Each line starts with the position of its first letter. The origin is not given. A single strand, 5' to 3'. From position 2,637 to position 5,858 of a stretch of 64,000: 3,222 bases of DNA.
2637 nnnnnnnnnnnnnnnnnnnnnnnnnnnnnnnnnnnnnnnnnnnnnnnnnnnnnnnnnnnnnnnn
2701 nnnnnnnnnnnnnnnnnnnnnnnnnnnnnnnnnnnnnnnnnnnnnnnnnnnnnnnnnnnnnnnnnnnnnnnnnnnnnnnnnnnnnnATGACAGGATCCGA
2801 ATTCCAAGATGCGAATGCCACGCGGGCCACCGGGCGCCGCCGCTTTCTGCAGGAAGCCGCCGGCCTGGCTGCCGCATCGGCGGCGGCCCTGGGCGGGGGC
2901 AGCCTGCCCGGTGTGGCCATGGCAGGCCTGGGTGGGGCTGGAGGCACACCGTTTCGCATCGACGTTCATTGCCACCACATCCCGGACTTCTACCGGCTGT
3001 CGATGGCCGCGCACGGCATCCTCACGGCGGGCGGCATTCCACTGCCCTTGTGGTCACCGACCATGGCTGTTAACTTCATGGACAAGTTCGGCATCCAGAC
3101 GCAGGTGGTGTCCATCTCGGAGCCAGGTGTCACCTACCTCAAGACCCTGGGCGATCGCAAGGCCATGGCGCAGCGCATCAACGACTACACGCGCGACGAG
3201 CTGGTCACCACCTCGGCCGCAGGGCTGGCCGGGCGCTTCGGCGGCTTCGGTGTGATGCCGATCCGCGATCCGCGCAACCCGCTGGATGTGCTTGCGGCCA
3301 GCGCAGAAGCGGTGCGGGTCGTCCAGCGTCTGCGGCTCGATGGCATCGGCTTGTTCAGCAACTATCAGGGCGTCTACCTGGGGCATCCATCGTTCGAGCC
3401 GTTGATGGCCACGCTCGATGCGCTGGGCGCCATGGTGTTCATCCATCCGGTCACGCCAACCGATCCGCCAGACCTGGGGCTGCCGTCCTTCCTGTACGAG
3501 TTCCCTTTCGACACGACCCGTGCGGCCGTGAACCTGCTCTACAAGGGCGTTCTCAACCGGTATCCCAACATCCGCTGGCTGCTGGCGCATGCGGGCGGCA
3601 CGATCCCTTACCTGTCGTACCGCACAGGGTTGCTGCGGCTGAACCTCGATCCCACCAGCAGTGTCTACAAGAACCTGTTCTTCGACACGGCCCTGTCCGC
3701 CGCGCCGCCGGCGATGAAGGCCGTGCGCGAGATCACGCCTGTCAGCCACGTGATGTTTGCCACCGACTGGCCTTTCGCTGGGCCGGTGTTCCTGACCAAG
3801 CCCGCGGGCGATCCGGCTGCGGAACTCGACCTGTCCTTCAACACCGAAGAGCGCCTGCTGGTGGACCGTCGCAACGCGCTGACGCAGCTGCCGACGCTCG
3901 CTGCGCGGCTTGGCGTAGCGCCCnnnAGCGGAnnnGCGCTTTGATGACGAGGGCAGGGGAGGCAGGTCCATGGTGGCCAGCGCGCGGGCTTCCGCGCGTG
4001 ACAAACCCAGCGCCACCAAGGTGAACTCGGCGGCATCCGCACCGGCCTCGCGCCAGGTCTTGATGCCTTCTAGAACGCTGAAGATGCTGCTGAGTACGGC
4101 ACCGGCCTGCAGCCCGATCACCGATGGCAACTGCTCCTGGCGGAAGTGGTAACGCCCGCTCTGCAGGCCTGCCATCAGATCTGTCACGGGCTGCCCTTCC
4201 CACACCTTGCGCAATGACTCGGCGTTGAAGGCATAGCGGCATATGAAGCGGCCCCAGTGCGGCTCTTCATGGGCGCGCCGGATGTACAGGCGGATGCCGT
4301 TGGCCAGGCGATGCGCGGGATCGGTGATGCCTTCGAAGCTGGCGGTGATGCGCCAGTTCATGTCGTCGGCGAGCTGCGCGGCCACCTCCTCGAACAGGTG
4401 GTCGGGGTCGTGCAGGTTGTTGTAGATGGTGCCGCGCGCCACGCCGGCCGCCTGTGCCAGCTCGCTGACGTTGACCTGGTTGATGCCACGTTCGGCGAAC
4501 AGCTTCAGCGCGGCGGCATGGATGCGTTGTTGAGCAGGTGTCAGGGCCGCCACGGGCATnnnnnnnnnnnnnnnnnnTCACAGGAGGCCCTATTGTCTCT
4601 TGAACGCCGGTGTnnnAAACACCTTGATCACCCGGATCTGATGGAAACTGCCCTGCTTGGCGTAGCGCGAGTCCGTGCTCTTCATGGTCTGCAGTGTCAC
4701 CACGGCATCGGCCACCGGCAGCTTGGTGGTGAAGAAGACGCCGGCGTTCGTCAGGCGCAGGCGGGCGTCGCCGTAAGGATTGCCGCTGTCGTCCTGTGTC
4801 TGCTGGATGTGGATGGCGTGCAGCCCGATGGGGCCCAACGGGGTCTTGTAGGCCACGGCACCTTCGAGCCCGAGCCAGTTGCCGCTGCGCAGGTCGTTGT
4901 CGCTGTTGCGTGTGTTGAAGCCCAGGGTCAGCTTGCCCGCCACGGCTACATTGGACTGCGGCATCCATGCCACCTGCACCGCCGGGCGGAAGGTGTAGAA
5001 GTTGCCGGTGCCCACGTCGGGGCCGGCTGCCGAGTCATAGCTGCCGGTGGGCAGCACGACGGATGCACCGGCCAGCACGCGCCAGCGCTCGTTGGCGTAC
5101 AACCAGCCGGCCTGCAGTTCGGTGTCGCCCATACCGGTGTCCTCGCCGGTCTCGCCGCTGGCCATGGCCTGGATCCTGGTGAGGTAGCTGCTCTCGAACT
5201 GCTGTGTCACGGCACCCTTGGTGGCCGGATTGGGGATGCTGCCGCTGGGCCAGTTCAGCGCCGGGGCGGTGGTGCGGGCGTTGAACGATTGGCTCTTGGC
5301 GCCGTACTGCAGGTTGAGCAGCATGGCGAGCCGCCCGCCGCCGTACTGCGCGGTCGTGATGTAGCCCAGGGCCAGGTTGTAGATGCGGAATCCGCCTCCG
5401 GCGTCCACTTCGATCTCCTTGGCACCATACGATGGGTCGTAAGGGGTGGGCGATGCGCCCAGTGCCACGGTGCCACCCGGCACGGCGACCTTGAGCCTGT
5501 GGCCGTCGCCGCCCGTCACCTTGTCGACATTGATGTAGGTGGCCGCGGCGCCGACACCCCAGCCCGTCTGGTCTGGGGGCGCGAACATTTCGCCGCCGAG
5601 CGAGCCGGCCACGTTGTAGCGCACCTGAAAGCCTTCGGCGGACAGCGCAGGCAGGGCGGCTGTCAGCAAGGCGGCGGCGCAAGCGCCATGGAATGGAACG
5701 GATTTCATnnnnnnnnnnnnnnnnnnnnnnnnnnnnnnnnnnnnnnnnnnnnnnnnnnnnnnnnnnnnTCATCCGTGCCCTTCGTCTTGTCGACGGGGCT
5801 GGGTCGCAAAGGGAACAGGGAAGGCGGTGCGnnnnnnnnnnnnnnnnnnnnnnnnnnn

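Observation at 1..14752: tRNA-anchored aromatic catabolic cluster with duplicated hydroxylase/dioxygenase/amidohydrolase modules and no classical meta-cleavage hydrolase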

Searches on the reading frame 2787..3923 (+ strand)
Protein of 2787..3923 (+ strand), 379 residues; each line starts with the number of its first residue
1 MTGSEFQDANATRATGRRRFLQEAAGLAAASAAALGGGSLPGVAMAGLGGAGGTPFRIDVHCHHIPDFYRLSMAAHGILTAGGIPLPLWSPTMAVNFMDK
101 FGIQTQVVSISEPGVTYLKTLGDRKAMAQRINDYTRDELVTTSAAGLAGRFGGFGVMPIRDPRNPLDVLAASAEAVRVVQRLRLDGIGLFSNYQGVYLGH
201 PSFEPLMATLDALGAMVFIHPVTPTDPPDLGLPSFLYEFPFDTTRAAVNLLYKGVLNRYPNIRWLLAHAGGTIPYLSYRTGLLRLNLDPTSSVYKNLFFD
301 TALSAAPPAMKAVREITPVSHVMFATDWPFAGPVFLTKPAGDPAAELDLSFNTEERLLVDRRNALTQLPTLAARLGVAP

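Call 10: search_protein_families(library=pfam, proteins=[window:2787-3923:+])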
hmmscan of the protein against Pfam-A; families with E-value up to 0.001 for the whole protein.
window:2787-3923:+ (379 aa): 1 family
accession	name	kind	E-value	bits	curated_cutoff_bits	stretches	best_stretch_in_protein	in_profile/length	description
PF04909.20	Amidohydro_2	-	4.3e-23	82.9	26.4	1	58-332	1-251/289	Amidohydrolase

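Call 11: search_protein_families(library=ncbifam, proteins=[window:2787-3923:+])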
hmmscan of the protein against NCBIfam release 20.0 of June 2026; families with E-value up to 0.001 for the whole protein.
window:2787-3923:+ (379 aa): 0 families

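Call 17: search_solved_structures(query=window:2787-3923:+, max_evalue=0.001)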
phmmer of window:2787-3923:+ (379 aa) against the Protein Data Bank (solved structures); distinct sequences matched with E-value up to 0.001: 35.
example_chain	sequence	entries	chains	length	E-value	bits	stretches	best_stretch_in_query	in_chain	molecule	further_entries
2f6k_A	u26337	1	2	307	2.3e-24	89.1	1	57-357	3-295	metal-dependent hydrolase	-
4icm_A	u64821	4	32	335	4.3e-19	71.7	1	97-331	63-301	5-carboxyvanillate decarboxylase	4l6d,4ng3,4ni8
4inf_A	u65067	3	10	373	1.2e-16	63.7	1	97-330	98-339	METAL-DEPENDENT HYDROLASE | 5-Carboxyvanillate Decarboxylase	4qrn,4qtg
4qs5_A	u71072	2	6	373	4.9e-16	61.7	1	97-283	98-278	Ligw2 Decarboxylase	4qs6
3ij6_A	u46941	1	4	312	7.5e-16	61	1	156-332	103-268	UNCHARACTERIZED METAL-DEPENDENT HYDROLASE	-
4hjw_A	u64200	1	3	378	6.4e-13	51.4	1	93-335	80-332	Uracil-5-carboxylate decarboxylase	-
3s4t_A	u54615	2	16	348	6.9e-13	51.3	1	94-331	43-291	Amidohydrolase 2 | Gamma-resorcylate decarboxylase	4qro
4hk5_A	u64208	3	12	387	1.8e-12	49.9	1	92-280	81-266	Uracil-5-carboxylate decarboxylase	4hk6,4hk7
4lal_A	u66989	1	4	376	2.6e-12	49.4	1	92-279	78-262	Uracil-5-carboxylate decarboxylase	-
4lak_A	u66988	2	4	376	2.8e-12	49.3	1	92-279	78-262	Uracil-5-carboxylate decarboxylase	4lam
4ign_A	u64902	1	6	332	3.4e-12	49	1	88-331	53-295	2-amino-3-carboxymuconate-6-semialdehyde decarboxylase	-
4igm_A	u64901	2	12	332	3.8e-12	48.9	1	88-331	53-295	2-amino-3-carboxymuconate-6-semialdehyde decarboxylase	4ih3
4ofc_A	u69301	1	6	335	3.8e-12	48.9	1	88-331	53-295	2-amino-3-carboxymuconate-6-semialdehyde decarboxylase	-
2wm1_A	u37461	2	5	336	3.9e-12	48.8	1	88-331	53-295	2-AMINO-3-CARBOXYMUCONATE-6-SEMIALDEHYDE DECARBOXYLASE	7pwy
2dvt_A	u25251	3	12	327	6.7e-12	48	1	95-331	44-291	Thermophilic reversible gamma-resorcylate decarboxylase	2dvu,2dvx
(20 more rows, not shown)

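Call 65: find_homologous_proteins(query=window:2787-3923:+, max_evalue=1e-30)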
Query window:2787-3923:+ (379 aa): 490 proteins with E <= 1e-30 among 8000 candidates; the best 120 are listed.
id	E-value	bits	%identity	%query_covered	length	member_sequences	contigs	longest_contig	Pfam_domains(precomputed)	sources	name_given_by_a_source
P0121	1.1e-235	799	94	100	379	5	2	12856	PF04909.21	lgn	-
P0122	1.5e-232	789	93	100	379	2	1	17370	PF04909.21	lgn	-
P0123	8.1e-201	685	83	96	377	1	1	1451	PF04909.21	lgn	-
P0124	5.7e-191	652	84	85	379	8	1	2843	PF04909.21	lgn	-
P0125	1.5e-189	648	81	87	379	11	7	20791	PF04909.21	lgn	-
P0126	1.9e-189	647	83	86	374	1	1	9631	PF04909.21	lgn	-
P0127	2.2e-182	624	76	95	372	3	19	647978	PF04909.21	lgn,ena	-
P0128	1.8e-181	621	76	96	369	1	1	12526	PF04909.21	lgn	-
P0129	6.3e-169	580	71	96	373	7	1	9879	PF04909.21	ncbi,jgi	jgi:predicted TIM-barrel fold metal-dependent hydrolase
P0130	1.1e-166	572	68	98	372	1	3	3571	PF04909.21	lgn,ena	-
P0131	4.6e-166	570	71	96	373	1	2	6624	PF04909.21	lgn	-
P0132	7.8e-145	500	66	88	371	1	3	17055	PF04909.21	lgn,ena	-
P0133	2.7e-139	482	64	89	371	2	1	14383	PF04909.21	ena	-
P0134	3.6e-137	475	64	87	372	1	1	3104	PF04909.21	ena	-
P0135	1.4e-136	473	64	89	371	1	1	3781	PF04909.21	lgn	-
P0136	3.9e-136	472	59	97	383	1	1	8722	PF04909.21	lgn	-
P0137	9.8e-136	470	60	95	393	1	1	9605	PF04909.21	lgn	-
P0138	1.3e-135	470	61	89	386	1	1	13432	PF04909.21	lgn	-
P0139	1.7e-135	470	63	89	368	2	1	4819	PF04909.21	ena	-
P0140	1.2e-134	467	64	85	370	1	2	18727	PF04909.21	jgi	jgi:predicted TIM-barrel fold metal-dependent hydrolase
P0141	3.2e-134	465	65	85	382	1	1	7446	PF04909.21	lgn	-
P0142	7.8e-134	464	58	98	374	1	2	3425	PF04909.21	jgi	-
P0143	1.2e-133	464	60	97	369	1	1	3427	PF04909.21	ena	-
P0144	2.3e-133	463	62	89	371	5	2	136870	PF04909.21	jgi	-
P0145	3.3e-133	462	63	85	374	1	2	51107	PF04909.21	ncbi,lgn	-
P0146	6.9e-133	461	60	96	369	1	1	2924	PF04909.21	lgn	-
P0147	1.0e-132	461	66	83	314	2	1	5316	PF04909.21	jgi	-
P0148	1.8e-132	460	61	89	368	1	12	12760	PF04909.21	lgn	-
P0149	6.4e-132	458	63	85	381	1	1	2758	PF04909.21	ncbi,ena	-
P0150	7.5e-132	458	58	94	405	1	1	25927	PF04909.21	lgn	-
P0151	1.6e-131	457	64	85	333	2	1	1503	PF04909.21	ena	-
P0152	1.9e-131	456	57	95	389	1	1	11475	PF04909.21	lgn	-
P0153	2.5e-131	456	63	86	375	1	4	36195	PF04909.21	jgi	-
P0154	2.5e-131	456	62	87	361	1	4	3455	PF04909.21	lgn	-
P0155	5.4e-131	455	58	98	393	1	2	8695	PF04909.21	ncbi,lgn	-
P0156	5.5e-131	455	56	93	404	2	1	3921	PF04909.21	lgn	-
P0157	5.8e-131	455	63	85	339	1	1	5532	PF04909.21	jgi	jgi:predicted TIM-barrel fold metal-dependent hydrolase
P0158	8.3e-131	454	62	86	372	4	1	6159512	PF04909.21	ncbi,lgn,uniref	ncbi:amidohydrolase [Nocardioides sp. NBC_00368]|uniref:amidohydrolase family protein n=1 Tax=Nocard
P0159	1.2e-130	454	62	89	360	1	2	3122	PF04909.21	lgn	-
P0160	5.7e-130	451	57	97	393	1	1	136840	PF04909.21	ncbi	-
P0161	5.9e-130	451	61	89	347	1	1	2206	PF04909.21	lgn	-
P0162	9.9e-130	451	56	95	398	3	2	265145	PF04909.21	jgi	-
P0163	1.8e-129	450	63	85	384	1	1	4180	PF04909.21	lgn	-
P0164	1.9e-129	450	62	86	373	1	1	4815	PF04909.21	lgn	-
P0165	2.6e-129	449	60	90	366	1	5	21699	PF04909.21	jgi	jgi:predicted TIM-barrel fold metal-dependent hydrolase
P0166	5.3e-129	448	55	97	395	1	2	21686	PF04909.21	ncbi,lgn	-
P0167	1.3e-128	447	57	96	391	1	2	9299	PF04909.21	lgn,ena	-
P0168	1.5e-128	447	55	95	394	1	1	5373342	PF04909.21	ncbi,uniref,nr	ncbi:amidohydrolase [Solimonas sp. K1W22B-7]|uniref:amidohydrolase family protein n=1 Tax=Solimonas 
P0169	1.8e-128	447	59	89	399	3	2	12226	PF04909.21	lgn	-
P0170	1.9e-128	446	58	97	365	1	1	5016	PF04909.21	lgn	-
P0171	3.0e-128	446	57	95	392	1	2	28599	PF04909.21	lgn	-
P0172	3.1e-128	446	59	95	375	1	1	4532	PF04909.21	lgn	-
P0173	5.9e-128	445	64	84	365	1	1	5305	PF04909.21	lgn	-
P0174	8.1e-128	444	55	95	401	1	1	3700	PF04909.21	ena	-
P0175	9.7e-128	444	62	84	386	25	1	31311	PF04909.21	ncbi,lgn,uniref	ncbi:amidohydrolase family protein [Streptomyces sp. bgisy082]|uniref:amidohydrolase family protein 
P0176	1.2e-127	444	57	97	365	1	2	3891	PF04909.21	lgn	-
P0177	1.2e-127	444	58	96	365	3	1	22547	PF04909.21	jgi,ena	-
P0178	1.5e-127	443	60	84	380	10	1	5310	PF04909.21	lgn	-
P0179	3.3e-127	442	60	85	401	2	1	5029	PF04909.21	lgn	-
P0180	3.3e-127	442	60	85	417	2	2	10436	PF04909.21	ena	-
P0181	3.3e-127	442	61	85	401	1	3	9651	PF04909.21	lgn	-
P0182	4.1e-127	442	63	85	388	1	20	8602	PF04909.21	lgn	-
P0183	5.0e-127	442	58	96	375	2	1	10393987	PF04909.21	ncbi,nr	ncbi:amidohydrolase family protein [Streptomyces aquilus]|nr:amidohydrolase family protein [Streptom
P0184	5.4e-127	442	58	97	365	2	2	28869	PF04909.21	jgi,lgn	jgi:predicted TIM-barrel fold metal-dependent hydrolase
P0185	6.1e-127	442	57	96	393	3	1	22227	PF04909.21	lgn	-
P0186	7.5e-127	441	61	84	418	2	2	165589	PF04909.21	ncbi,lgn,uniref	ncbi:amidohydrolase family protein [Alcanivorax sp.]|uniref:amidohydrolase family protein n=1 Tax=Al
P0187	7.9e-127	441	56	96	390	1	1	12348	PF04909.21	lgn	-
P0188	8.0e-127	441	55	95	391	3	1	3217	PF04909.21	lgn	-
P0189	9.3e-127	441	61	84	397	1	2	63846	PF04909.21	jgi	-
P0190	1.2e-126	441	58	96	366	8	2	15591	PF04909.21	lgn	-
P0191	1.6e-126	440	61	84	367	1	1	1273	PF04909.21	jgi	jgi:6-methylsalicylate decarboxylase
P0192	2.4e-126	440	61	85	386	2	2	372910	PF04909.21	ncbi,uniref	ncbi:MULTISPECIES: amidohydrolase family protein [unclassified Streptomyces]|uniref:amidohydrolase f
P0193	2.4e-126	440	58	96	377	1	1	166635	PF04909.21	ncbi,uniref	ncbi:amidohydrolase family protein [Streptomyces sp. NPDC058084]|uniref:amidohydrolase family protei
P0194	2.6e-126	439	55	97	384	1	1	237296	PF04909.21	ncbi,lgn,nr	ncbi:amidohydrolase 2 [Actinobacteria bacterium OK074]|nr:amidohydrolase 2 [Actinobacteria bacterium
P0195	3.0e-126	439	62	84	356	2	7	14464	PF04909.21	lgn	-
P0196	3.0e-126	439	55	98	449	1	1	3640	PF04909.21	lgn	-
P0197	3.2e-126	439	58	96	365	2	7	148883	PF04909.21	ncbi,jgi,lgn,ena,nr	ncbi:MAG: amidohydrolase [Burkholderiales bacterium]|jgi:predicted TIM-barrel fold metal-dependent h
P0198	3.4e-126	439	58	96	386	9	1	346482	PF04909.21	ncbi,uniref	ncbi:amidohydrolase family protein [Streptomyces sp. NPDC046988]|uniref:amidohydrolase family protei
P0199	4.5e-126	439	55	96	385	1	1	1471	PF04909.21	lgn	-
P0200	4.7e-126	439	57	95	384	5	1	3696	PF04909.21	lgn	-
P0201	5.6e-126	438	52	99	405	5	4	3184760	PF04909.21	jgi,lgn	jgi:predicted TIM-barrel fold metal-dependent hydrolase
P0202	5.6e-126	438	60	85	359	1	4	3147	PF04909.21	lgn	-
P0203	5.9e-126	438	56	100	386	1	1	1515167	PF04909.21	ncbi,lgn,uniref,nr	ncbi:amidohydrolase family protein [Streptomyces naphthomycinicus]|uniref:amidohydrolase family prot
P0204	8.5e-126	438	58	96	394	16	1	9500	PF04909.21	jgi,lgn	jgi:6-methylsalicylate decarboxylase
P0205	9.3e-126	438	57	96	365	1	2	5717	PF04909.21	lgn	-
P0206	1.2e-125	437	55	99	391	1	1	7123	PF04909.21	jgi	jgi:predicted TIM-barrel fold metal-dependent hydrolase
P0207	1.3e-125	437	58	96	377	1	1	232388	PF04909.21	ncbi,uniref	ncbi:amidohydrolase family protein [Streptomyces litmocidini]|uniref:amidohydrolase family protein n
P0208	1.5e-125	437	60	84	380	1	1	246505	PF04909.21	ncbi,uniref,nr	ncbi:amidohydrolase family protein [Streptomyces sp. SID13726]|uniref:amidohydrolase family protein 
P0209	2.4e-125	436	58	95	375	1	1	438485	PF04909.21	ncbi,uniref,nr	ncbi:amidohydrolase family protein [Actinoplanes sp. Pm04-4]|uniref:Amidohydrolase family protein n=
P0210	3.3e-125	436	55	96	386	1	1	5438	PF04909.21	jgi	jgi:predicted TIM-barrel fold metal-dependent hydrolase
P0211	4.5e-125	435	54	98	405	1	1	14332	PF04909.21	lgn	-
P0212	5.6e-125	435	60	85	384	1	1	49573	PF04909.21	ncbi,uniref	ncbi:amidohydrolase family protein [Streptomyces sp. NPDC057623]|uniref:amidohydrolase family protei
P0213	7.1e-125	435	56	95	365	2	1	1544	PF04909.21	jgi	jgi:6-methylsalicylate decarboxylase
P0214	1.3e-124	434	57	95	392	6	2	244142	PF04909.21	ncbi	ncbi:amidohydrolase family protein [Streptomyces sp. NPDC004291]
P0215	1.4e-124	434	56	100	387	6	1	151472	PF04909.21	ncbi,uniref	ncbi:amidohydrolase family protein [Streptomyces sp. NPDC058872]|uniref:amidohydrolase family protei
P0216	2.6e-124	433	56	96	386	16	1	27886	PF04909.21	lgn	-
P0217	2.7e-124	433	58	96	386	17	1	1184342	PF04909.21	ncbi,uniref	ncbi:amidohydrolase family protein [Streptomyces sp. NPDC002232]|uniref:amidohydrolase family protei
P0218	3.2e-124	433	57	96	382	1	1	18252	PF04909.21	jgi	jgi:6-methylsalicylate decarboxylase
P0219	3.2e-124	433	54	98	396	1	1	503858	PF04909.21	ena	-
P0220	5.0e-124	432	56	96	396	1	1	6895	PF04909.21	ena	-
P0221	6.7e-124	432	56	96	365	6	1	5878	PF04909.21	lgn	-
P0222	9.1e-124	431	54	93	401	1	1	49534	PF04909.21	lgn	-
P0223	1.1e-123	431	56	95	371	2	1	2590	PF04909.21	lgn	-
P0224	1.1e-123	431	55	95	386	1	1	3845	PF04909.21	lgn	-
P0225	1.2e-123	431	59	84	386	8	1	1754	PF04909.21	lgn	-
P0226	1.2e-123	431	57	96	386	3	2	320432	PF04909.21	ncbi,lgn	ncbi:amidohydrolase family protein [Streptomyces massasporeus]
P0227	1.7e-123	430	57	96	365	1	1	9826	PF04909.21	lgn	-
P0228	1.8e-123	430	57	93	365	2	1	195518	PF04909.21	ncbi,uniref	ncbi:amidohydrolase family protein [Streptomyces sp. NPDC014748]|uniref:amidohydrolase family protei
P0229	2.1e-123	430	56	98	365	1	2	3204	PF04909.21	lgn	-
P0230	5.1e-123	429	57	96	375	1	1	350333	PF04909.21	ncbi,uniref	ncbi:amidohydrolase family protein [Streptomyces sp. NPDC004435]|uniref:amidohydrolase family protei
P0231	6.6e-123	428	55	94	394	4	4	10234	PF04909.21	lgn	-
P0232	7.6e-123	428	60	85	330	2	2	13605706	PF04909.21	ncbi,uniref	ncbi:amidohydrolase [Pendulispora rubella]|uniref:Amidohydrolase n=1 Tax=Pendulispora rubella TaxID=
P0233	1.0e-122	428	56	95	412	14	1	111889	PF04909.21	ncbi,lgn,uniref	ncbi:amidohydrolase family protein [Aquabacterium sp.]|uniref:amidohydrolase family protein n=1 Tax=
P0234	1.3e-122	427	57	96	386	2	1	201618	PF04909.21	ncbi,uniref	ncbi:amidohydrolase family protein [Streptomyces sp. NPDC056944]|uniref:amidohydrolase family protei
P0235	2.4e-122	426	60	87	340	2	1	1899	PF04909.21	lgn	-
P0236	2.6e-122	426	54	95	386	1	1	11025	PF04909.21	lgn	-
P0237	3.6e-122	426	57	96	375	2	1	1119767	PF04909.21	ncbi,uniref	ncbi:amidohydrolase family protein [Streptomyces zaomyceticus]|uniref:amidohydrolase family protein 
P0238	4.1e-122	426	52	96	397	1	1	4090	PF04909.21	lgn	-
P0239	4.1e-122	426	57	85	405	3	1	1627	PF04909.21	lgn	-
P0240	4.2e-122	426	57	96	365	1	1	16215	PF04909.21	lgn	-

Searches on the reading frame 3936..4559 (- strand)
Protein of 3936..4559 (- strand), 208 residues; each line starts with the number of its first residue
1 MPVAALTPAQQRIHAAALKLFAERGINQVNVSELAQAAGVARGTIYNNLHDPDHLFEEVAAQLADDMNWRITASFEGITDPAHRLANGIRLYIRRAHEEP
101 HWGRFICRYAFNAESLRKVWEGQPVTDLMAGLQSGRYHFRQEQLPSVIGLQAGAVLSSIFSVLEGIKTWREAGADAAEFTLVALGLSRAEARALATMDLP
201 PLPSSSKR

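Call 10: search_protein_families(library=pfam, proteins=[window:3936-4559:-])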
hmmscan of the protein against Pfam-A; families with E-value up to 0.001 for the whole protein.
window:3936-4559:- (208 aa): 2 families
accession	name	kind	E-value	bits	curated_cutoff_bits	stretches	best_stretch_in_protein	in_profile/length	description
PF21306.2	TetR_C_40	-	7.1e-12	46.3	27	1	80-195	1-115/117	Tetracyclin repressor-like, C-terminal domain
PF00440.29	TetR_N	-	6.8e-11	42.2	24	1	14-48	2-36/47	Bacterial regulatory proteins, tetR family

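Call 11: search_protein_families(library=ncbifam, proteins=[window:3936-4559:-])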
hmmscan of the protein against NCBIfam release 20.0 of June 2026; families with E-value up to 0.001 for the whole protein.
window:3936-4559:- (208 aa): 12 families
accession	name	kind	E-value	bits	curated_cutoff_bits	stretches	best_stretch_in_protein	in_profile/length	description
NF007949.0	PRK10668.1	equivalog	6.8e-10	38.8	271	1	9-63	12-66/216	multidrug efflux transporter transcriptional repressor AcrR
NF051852.1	efflux_TF_MtrR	exception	2.1e-09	37.4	280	1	10-76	12-78/205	multidrug efflux system transcriptional repressor MtrR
TIGR03968.1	mycofact_TetR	equivalog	3e-08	33.5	224.9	1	9-47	10-48/190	mycofactocin system transcriptional regulator MftR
NF007430.0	PRK09975.1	equivalog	6e-08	32.1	274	1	10-62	13-65/220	acrEF/envCD operon transcriptional regulator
NF053878.1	FATransRegFadRBac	equivalog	3e-07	30.4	200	1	11-99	6-94/190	fatty acid metabolism transcriptional regulator FadR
NF050111.1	TransRegSACE7040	equivalog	8.5e-07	29.1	250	1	11-100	4-93/186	SACE_7040 family transcriptional regulator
TIGR03384.1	betaine_BetI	equivalog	1.4e-05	24.9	201.3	1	11-87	11-87/189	choline-binding transcriptional repressor BetI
TIGR03613.1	RutR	equivalog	0.00012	22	368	1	10-109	10-108/202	pyrimidine utilization regulatory protein R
NF053731.1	TransRegFasRMycb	equivalog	0.00012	21.9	330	1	12-93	15-96/199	HTH-type transcriptional activator FasR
NF001978.0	PRK00767.1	equivalog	0.00018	21.4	118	1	11-85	12-87/197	transcriptional regulator BetI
NF041196.1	ScbR_bind_reg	equivalog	0.00029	21.1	150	1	11-70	9-68/191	ScbR family autoregulator-binding transcription factor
NF037937.1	septum_RefZ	equivalog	0.00067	19.6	180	1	11-108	2-101/195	forespore capture DNA-binding protein RefZ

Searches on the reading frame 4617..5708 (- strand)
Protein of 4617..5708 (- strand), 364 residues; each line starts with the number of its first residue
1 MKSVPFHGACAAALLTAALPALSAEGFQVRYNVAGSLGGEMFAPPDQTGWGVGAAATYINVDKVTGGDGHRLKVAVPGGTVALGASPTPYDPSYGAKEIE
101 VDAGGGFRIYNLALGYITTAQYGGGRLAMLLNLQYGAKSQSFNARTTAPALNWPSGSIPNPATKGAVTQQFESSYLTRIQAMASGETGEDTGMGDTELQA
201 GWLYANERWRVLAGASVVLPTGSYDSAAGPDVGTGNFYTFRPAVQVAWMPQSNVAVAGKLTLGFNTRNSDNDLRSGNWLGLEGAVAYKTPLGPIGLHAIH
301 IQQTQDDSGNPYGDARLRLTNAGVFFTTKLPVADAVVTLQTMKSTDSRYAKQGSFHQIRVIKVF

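Call 10: search_protein_families(library=pfam, proteins=[window:4617-5708:-])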
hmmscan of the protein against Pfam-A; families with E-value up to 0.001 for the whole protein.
window:4617-5708:- (364 aa): 1 family
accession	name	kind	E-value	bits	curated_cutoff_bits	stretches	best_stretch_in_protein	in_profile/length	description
PF13557.12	Phenol_MetA_deg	-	7.4e-19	69.2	22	1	114-349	25-231/242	Putative MetA-pathway of phenol degradation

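Call 11: search_protein_families(library=ncbifam, proteins=[window:4617-5708:-])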
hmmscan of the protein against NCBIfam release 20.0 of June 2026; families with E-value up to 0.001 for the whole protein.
window:4617-5708:- (364 aa): 0 families
